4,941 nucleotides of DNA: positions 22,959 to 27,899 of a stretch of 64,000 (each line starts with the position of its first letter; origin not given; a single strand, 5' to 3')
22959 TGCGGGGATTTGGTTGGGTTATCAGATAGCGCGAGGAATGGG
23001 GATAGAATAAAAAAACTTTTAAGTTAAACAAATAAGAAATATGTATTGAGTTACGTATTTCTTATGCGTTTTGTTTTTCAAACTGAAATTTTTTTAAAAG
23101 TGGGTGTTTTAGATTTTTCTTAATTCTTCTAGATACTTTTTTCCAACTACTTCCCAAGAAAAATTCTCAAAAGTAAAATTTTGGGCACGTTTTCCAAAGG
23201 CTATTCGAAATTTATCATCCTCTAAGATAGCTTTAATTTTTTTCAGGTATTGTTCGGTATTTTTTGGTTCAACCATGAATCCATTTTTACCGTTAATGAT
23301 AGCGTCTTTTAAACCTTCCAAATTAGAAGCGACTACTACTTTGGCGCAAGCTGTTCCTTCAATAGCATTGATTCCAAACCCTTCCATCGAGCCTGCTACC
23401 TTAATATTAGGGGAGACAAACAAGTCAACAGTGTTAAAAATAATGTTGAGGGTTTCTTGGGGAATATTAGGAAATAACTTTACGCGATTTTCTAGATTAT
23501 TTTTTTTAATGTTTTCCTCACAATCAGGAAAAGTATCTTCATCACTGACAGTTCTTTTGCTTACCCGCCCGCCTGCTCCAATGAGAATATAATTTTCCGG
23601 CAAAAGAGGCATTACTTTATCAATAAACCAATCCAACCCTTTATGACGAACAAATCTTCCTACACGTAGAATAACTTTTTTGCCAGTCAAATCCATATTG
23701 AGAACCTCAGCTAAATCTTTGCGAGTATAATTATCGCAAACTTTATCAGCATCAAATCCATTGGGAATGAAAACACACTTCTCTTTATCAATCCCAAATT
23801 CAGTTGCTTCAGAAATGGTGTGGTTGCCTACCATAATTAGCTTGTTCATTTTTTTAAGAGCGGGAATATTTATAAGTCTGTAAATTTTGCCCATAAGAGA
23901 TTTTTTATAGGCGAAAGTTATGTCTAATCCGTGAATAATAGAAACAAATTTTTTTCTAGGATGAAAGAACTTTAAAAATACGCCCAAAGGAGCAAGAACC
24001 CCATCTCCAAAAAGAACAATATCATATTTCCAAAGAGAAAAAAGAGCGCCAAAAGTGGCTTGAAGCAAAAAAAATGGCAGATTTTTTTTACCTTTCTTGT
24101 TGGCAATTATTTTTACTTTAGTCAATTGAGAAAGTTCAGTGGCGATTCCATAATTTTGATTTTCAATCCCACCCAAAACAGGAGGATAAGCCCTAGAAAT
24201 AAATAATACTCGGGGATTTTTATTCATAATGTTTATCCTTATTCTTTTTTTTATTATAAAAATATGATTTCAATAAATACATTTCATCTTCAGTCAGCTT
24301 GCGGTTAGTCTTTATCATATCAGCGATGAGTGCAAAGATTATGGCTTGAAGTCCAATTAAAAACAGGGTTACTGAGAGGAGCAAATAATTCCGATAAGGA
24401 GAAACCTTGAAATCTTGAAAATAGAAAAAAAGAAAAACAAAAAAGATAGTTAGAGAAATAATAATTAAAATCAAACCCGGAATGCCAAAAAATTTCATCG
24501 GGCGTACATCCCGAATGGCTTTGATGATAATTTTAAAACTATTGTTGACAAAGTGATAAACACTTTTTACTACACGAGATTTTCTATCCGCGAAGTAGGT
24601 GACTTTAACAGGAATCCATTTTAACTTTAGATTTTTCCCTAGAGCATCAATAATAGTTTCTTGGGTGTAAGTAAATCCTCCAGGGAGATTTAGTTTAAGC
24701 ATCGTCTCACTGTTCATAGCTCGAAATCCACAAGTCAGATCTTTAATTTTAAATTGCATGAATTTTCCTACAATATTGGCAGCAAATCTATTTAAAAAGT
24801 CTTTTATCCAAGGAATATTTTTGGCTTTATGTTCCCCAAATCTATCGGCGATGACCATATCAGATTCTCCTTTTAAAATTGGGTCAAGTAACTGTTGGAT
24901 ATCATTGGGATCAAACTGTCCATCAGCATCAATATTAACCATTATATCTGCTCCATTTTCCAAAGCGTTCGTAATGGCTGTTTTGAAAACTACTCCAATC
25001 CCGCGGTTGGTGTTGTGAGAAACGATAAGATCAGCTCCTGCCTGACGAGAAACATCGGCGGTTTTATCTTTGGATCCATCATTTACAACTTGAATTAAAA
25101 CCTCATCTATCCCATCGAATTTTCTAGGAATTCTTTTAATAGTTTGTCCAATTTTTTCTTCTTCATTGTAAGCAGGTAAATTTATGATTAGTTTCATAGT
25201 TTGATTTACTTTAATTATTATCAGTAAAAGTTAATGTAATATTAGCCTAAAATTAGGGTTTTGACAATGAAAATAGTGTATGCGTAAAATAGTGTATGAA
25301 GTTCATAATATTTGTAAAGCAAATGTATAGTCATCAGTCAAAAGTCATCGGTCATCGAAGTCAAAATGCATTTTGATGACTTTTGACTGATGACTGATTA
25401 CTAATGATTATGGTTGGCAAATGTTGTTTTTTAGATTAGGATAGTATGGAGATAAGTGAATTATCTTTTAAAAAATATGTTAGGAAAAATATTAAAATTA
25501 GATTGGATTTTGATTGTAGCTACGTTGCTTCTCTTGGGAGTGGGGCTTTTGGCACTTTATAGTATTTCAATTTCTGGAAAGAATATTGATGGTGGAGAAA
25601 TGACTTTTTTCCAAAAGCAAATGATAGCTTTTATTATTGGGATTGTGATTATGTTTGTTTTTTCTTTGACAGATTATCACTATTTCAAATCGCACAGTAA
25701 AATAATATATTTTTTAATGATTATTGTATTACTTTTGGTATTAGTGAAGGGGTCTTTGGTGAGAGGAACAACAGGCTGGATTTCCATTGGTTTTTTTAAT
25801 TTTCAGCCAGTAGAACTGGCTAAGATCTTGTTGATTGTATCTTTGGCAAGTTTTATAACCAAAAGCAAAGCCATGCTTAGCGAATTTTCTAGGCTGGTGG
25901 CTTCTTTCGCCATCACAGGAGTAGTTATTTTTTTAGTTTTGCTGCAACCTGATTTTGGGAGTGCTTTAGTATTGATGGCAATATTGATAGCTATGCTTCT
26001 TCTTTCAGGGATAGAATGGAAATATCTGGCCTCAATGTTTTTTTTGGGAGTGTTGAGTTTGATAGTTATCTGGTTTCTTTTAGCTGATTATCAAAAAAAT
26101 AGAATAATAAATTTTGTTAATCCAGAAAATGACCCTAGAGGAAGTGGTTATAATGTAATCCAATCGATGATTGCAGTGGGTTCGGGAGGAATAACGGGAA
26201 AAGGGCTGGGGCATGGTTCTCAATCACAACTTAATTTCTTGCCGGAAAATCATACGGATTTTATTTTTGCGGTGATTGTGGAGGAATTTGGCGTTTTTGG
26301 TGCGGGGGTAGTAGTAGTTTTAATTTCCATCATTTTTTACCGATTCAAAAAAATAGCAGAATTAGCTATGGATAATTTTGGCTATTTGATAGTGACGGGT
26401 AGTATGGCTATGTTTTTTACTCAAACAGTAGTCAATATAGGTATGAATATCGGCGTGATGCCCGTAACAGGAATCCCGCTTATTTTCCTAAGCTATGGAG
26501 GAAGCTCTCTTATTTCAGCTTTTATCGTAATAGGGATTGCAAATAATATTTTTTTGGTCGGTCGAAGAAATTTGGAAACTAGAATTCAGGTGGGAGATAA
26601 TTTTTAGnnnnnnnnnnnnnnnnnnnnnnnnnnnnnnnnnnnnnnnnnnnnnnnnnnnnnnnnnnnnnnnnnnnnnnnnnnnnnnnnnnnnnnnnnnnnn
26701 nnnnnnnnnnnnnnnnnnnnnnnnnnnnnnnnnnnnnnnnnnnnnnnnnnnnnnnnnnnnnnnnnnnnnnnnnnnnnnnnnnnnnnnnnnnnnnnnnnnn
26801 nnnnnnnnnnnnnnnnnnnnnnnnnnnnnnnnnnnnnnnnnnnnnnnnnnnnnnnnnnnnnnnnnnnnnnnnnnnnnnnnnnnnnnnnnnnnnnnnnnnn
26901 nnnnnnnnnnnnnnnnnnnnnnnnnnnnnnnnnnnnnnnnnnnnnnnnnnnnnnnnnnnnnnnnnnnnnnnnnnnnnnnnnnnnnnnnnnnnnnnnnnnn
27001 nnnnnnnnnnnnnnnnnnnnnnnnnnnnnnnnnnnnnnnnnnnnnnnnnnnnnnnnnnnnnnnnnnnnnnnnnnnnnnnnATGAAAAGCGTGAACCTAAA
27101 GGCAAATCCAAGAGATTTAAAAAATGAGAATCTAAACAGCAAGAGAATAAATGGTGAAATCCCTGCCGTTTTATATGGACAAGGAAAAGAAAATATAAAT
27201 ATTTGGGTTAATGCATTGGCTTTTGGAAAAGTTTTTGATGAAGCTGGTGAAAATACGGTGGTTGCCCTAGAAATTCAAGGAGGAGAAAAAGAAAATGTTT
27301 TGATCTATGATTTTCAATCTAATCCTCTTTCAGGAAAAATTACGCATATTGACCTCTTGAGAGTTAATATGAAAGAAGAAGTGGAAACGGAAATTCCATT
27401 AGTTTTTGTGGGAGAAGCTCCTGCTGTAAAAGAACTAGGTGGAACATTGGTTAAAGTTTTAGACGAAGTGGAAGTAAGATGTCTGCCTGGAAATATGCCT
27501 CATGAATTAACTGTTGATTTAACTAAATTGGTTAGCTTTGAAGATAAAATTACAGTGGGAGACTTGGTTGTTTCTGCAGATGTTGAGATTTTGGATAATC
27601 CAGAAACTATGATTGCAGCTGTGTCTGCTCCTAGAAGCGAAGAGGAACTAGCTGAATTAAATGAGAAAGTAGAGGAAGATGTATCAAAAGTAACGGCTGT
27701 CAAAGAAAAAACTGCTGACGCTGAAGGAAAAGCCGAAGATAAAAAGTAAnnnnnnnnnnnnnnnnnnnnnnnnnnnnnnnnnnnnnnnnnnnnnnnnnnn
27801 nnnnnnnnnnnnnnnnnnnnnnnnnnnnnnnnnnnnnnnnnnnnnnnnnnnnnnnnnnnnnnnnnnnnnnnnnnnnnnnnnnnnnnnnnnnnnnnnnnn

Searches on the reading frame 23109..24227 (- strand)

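Call 62: search_protein_families(library=pfam, max_evalue=0.00001, proteins=[window:23109-24227:-])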
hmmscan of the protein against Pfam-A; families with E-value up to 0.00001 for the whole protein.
window:23109-24227:- (372 aa): 3 families
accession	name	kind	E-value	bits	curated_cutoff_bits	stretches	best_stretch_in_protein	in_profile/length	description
PF00534.26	Glycos_transf_1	-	4.1e-29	101.8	26.4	1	181-350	13-171/172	Glycosyl transferases group 1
PF13692.12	Glyco_trans_1_4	-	5e-23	82.4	27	1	184-337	2-142/142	Glycosyl transferases group 1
PF13439.12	Glyco_transf_4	-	1.1e-08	35.8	28.5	1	36-161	41-169/170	Glycosyltransferase Family 4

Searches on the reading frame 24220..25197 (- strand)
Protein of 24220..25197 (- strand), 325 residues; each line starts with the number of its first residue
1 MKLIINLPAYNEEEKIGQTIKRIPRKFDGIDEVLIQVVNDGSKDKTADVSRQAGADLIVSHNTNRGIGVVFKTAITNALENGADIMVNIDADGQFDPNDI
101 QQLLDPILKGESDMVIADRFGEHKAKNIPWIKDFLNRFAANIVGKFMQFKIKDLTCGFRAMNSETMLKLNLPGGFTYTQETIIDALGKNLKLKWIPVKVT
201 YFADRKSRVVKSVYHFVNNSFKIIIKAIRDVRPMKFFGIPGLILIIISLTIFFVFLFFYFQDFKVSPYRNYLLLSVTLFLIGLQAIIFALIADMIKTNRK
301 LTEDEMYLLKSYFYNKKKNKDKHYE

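Call 62: search_protein_families(library=pfam, max_evalue=0.00001, proteins=[window:24220-25197:-])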
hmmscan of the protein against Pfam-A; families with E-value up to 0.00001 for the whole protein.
window:24220-25197:- (325 aa): 1 family
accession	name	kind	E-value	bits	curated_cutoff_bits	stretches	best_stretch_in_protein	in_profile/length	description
PF00535.33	Glycos_transf_2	-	2.2e-18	67.2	23.3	1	7-162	4-160/168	Glycosyl transferase family 2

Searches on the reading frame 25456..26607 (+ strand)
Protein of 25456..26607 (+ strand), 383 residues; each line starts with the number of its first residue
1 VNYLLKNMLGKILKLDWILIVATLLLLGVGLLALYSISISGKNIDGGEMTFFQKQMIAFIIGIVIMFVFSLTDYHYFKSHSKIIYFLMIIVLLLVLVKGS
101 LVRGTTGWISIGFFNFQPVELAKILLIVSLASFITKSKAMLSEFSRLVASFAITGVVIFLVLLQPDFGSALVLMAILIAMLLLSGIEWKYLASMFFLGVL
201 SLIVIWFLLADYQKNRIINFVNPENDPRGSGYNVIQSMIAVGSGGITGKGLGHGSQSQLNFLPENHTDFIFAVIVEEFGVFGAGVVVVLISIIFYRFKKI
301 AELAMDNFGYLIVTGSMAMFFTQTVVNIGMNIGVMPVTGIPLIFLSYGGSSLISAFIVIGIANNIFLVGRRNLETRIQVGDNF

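Call 62: search_protein_families(library=pfam, max_evalue=0.00001, proteins=[window:25456-26607:+])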
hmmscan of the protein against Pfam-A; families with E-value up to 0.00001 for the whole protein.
window:25456-26607:+ (383 aa): 1 family
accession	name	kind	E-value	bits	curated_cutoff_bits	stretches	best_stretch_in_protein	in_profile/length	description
PF01098.24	FTSW_RODA_SPOVE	-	8.5e-96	321.5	26.4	1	19-365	3-350/356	Cell cycle protein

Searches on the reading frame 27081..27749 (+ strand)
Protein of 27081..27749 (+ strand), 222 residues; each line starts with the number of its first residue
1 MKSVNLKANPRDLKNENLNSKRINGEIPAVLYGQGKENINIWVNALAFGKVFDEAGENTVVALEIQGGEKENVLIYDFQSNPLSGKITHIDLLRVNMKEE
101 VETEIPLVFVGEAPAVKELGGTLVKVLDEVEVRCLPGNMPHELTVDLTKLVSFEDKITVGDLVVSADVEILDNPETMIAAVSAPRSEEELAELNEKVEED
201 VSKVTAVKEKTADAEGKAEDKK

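Call 62: search_protein_families(library=pfam, max_evalue=0.00001, proteins=[window:27081-27749:+])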
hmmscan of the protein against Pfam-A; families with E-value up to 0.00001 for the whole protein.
window:27081-27749:+ (222 aa): 2 families
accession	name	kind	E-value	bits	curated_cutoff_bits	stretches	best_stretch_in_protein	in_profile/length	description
PF14693.11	Ribosomal_TL5_C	-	1e-22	80.7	27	1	100-185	1-84/84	Ribosomal protein TL5, C-terminal domain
PF01386.24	Ribosomal_L25p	-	1.4e-18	67.6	23.6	1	6-92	1-82/82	Ribosomal L25p family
